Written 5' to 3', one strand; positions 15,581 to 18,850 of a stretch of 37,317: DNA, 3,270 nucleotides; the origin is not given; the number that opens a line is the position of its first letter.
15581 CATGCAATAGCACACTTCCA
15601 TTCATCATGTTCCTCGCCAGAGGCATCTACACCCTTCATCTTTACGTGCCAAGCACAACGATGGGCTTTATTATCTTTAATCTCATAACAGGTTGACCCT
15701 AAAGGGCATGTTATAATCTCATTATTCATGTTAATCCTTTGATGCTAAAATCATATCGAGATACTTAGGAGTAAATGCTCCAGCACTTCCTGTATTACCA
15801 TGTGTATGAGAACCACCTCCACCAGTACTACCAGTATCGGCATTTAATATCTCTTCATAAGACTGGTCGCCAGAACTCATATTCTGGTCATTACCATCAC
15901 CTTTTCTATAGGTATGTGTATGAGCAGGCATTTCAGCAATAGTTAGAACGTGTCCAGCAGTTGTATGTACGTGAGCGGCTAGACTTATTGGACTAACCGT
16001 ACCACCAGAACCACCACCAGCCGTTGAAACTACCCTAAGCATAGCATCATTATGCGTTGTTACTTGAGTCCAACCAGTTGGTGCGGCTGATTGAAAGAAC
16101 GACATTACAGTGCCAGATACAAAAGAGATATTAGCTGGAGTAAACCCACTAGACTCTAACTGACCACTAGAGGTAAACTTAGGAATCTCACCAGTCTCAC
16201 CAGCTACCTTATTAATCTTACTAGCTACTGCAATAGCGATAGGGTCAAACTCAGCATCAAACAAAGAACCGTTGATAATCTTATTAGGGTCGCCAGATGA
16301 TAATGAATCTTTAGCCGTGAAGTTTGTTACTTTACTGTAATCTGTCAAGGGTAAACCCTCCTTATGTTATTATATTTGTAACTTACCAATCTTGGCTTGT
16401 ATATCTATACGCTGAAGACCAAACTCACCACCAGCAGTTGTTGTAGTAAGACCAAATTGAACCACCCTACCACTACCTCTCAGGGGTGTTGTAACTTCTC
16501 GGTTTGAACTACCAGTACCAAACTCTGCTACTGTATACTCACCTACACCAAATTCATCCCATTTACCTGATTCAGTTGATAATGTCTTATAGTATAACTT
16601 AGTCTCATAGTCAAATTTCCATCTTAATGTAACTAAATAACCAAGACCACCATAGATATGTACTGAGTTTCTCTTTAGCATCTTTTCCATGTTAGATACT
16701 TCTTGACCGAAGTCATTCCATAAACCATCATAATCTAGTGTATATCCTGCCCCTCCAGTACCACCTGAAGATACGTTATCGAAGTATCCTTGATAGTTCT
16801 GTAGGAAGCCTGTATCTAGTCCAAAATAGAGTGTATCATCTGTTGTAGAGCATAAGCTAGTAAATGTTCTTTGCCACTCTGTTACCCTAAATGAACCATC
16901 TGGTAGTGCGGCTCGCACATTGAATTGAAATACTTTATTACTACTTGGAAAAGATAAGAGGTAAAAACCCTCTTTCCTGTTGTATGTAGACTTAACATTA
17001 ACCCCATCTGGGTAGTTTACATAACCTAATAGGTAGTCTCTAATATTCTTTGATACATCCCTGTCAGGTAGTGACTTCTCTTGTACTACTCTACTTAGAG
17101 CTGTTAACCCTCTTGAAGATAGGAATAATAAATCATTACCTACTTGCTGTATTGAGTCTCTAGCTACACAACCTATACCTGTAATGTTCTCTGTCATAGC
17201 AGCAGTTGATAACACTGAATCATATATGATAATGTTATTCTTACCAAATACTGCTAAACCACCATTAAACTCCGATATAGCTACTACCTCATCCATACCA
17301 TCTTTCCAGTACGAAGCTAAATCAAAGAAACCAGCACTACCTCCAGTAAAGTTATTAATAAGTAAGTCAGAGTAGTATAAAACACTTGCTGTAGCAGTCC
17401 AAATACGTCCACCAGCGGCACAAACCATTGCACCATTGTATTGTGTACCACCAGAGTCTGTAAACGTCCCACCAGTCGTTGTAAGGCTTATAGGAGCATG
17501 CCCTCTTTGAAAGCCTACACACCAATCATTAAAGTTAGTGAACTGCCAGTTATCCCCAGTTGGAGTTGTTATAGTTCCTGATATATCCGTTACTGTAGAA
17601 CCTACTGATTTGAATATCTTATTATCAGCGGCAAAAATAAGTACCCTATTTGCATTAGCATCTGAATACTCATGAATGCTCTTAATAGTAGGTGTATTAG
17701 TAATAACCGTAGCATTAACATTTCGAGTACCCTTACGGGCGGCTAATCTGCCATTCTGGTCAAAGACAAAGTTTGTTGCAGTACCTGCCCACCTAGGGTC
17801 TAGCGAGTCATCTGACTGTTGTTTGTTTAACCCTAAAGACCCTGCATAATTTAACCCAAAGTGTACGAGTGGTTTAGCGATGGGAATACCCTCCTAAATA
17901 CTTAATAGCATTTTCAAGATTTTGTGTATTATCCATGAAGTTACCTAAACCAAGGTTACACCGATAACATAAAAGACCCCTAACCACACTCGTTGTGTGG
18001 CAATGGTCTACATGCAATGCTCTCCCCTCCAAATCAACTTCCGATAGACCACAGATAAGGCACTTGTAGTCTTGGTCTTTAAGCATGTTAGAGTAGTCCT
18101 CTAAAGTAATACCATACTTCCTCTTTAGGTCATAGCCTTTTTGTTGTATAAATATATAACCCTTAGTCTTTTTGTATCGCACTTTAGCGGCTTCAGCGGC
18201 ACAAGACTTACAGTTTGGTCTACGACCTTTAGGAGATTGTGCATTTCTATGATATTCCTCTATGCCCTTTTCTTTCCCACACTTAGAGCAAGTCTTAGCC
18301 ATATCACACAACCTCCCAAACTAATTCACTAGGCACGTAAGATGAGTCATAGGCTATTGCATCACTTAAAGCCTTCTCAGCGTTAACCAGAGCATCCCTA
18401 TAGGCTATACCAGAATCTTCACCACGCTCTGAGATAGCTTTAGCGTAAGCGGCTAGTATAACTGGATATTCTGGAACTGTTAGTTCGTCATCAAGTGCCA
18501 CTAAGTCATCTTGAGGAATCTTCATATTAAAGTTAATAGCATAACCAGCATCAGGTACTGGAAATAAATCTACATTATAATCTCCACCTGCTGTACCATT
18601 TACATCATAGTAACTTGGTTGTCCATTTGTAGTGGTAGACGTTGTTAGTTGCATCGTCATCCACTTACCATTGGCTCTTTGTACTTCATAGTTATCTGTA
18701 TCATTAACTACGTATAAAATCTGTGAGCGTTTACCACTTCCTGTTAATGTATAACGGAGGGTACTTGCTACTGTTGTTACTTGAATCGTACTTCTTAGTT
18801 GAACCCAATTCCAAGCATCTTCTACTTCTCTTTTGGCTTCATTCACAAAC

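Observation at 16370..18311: Tail gene with a 155-codon start-less 5' region abutting an Endo VII-type HNH gene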

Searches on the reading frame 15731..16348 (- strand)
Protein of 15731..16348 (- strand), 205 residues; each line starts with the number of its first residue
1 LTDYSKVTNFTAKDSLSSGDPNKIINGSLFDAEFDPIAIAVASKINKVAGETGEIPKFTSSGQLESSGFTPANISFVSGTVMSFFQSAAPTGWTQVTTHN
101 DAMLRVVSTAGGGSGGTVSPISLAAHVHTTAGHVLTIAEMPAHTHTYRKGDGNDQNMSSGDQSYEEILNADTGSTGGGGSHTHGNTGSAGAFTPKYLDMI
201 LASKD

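Call 7: search_protein_families(library=pfam, proteins=[window:15731-16348:-], max_evalue=0.01)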
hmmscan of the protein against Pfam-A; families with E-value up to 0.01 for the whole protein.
window:15731-16348:- (205 aa): 0 families

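Call 8: search_protein_families(library=phrogs, proteins=[window:15731-16348:-], max_evalue=0.01)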
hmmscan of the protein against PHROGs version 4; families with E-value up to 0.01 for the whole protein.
window:15731-16348:- (205 aa): 1 family
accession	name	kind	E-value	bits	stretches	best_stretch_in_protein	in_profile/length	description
phrog_5795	-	tail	2e-10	40.6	1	67-188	383-522/968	tail protein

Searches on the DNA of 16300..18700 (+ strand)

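Call 4: search_dna_similar(query=window:16300-18400:+, collection=phages, mode=near)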
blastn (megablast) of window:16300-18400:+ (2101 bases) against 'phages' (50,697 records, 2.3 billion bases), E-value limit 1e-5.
No match.

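Call 43: search_rna_families(source=window, start=17300, end=18700, threshold=evalue, max_evalue=10)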
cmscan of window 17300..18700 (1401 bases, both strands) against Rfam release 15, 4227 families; matches with E-value up to 10: 1.
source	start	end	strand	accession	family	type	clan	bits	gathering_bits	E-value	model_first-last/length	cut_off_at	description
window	17391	17434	-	RF01346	CRISPR-DR36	Gene; CRISPR;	-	13.9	38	6.2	1-36/36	no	CRISPR RNA direct repeat element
